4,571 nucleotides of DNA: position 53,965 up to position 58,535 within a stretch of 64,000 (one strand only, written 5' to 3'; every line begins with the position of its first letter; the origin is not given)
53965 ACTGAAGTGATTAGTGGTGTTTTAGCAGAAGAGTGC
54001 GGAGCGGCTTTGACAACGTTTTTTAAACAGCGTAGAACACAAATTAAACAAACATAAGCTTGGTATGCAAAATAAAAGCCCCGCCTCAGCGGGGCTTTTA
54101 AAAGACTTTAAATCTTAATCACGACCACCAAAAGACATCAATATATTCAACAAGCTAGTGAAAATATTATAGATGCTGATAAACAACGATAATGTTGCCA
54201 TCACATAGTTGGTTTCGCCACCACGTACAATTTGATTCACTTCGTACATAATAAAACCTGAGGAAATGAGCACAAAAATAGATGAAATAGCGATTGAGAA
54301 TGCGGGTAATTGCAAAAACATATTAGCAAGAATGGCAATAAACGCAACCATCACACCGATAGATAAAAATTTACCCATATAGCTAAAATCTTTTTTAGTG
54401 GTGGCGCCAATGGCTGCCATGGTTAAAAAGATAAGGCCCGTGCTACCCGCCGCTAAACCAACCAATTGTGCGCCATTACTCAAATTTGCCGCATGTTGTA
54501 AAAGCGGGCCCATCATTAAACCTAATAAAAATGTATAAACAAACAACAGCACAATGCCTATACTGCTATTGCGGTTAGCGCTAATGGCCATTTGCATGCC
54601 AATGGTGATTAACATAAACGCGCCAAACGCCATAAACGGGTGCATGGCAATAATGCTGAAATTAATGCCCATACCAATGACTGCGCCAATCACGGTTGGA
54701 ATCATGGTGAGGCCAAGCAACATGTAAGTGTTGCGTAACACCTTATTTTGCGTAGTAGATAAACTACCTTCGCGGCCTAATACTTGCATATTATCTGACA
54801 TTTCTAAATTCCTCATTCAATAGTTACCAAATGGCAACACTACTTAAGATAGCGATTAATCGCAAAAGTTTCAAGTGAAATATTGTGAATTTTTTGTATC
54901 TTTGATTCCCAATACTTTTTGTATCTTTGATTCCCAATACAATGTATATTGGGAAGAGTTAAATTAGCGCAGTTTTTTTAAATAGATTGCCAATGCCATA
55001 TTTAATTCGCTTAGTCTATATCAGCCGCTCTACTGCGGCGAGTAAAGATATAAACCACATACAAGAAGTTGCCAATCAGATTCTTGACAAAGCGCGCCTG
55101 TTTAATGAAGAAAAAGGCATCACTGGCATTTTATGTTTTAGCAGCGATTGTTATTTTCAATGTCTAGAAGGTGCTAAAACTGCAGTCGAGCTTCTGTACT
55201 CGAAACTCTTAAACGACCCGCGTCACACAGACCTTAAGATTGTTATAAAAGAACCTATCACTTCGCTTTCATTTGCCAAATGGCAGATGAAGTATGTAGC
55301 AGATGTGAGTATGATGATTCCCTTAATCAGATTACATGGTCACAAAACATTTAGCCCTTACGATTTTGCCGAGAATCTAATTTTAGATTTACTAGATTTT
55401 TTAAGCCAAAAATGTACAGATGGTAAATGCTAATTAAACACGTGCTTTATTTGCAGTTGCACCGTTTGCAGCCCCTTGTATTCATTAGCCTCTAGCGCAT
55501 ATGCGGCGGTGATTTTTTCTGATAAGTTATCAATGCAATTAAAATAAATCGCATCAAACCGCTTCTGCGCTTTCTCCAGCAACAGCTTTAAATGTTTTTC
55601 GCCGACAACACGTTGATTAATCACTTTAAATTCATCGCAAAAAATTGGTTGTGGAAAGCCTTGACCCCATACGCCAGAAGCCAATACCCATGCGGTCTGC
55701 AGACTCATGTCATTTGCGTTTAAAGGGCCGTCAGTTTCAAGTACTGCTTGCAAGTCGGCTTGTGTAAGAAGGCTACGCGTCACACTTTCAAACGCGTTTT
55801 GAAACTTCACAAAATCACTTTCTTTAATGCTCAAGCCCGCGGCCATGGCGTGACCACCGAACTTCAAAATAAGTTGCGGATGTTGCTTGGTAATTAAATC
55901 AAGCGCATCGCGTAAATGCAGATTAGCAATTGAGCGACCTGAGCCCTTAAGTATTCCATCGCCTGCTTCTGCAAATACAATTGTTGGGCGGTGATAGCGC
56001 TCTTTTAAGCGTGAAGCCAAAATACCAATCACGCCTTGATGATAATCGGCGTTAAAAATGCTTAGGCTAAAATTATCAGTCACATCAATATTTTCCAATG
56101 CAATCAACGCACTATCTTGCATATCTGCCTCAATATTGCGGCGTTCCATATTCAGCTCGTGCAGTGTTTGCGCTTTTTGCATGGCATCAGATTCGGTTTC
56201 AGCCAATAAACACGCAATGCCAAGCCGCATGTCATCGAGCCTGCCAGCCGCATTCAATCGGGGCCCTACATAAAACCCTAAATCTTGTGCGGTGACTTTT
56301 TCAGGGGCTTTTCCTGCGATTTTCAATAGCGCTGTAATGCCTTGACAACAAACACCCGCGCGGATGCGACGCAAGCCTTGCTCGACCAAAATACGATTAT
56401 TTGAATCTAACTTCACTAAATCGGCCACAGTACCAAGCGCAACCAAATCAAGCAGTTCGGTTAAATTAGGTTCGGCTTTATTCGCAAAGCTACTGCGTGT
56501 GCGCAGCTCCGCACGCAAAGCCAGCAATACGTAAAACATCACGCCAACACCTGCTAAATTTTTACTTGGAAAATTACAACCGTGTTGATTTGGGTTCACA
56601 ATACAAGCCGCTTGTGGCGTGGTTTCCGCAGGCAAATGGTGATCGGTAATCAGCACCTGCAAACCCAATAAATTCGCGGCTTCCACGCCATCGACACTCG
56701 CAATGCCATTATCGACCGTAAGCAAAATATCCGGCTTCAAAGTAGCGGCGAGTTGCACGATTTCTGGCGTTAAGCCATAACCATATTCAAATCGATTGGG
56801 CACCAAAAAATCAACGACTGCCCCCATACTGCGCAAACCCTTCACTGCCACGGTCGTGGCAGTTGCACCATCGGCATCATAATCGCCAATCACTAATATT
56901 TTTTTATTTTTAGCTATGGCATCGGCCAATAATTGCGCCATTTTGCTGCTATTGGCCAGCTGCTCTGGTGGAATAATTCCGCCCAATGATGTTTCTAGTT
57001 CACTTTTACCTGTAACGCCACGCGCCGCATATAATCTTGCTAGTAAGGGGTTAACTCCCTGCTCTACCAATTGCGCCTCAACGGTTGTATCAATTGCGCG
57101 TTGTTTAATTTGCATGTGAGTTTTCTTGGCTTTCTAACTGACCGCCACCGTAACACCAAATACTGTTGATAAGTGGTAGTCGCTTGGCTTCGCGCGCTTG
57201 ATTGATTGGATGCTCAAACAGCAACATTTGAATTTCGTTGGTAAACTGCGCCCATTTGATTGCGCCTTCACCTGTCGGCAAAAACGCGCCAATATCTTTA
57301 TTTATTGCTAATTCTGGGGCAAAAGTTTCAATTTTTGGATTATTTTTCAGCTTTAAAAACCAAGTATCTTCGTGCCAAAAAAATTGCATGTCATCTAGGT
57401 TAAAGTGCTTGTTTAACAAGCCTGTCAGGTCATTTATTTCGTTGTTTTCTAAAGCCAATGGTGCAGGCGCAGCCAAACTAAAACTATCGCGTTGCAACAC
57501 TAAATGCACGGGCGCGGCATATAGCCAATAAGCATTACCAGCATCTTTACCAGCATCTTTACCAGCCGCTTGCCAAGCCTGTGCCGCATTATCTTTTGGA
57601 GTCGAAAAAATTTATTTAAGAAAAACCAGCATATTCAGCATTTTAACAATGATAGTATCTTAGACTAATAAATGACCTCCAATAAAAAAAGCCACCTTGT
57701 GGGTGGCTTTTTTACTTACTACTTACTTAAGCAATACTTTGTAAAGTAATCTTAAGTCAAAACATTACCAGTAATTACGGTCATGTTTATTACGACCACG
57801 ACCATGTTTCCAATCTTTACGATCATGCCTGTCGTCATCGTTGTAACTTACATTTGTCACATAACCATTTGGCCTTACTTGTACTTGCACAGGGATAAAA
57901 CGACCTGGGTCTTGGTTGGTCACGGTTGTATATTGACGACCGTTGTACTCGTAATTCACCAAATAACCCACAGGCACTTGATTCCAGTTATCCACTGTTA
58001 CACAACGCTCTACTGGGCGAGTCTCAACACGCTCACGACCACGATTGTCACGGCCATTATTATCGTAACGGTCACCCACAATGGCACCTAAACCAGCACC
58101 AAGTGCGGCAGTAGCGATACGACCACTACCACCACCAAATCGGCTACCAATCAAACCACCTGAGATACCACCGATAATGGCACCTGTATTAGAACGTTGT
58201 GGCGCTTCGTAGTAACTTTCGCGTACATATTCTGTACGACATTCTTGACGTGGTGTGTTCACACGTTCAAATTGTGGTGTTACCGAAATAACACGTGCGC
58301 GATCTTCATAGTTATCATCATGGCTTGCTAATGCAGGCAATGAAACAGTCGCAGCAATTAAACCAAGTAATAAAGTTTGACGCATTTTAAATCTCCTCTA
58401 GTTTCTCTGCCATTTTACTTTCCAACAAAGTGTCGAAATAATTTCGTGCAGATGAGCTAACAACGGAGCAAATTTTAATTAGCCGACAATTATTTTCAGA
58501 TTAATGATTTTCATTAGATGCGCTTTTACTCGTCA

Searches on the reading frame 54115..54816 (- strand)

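Call 79: search_protein_families(library=ncbifam, proteins=[window:54115-54816:-], max_evalue=1e-10)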
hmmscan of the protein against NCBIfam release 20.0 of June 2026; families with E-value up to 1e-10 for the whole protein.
window:54115-54816:- (233 aa): 1 family
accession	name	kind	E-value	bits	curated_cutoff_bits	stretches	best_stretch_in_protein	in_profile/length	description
NF007765.0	PRK10447.1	equivalog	1.1e-43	149.6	353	1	18-226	13-213/219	FtsH protease modulator YccA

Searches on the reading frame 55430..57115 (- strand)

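Call 79: search_protein_families(library=ncbifam, proteins=[window:55430-57115:-], max_evalue=1e-10)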
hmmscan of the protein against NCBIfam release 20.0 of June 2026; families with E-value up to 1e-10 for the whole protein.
window:55430-57115:- (561 aa): 4 families
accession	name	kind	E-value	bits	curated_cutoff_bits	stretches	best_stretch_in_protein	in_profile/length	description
NF008290.0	PRK11070.1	equivalog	5.6e-204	678.9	900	1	2-560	6-575/577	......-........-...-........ exonuclease RecJ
TIGR00644.1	recJ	equivalog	7.1e-144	480.1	396.9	1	22-558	2-545/546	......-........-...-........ exonuclease RecJ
NF053576.1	RecJ_archaeal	equivalog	7.8e-27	94.2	360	2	62-247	3-168/452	RecJ family nuclease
NF053575.1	GAN_nuclease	exception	6.3e-14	51.4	850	0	59-205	13-153/467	GINS-associated RecJ family nuclease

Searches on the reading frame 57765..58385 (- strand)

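Call 79: search_protein_families(library=ncbifam, proteins=[window:57765-58385:-], max_evalue=1e-10)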
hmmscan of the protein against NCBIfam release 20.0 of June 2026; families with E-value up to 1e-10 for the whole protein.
window:57765-58385:- (206 aa): 1 family
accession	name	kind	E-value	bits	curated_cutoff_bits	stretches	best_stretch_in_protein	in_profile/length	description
NF008437.0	PRK11280.1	equivalog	1.2e-24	87.2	99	1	11-167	14-168/179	hypothetical protein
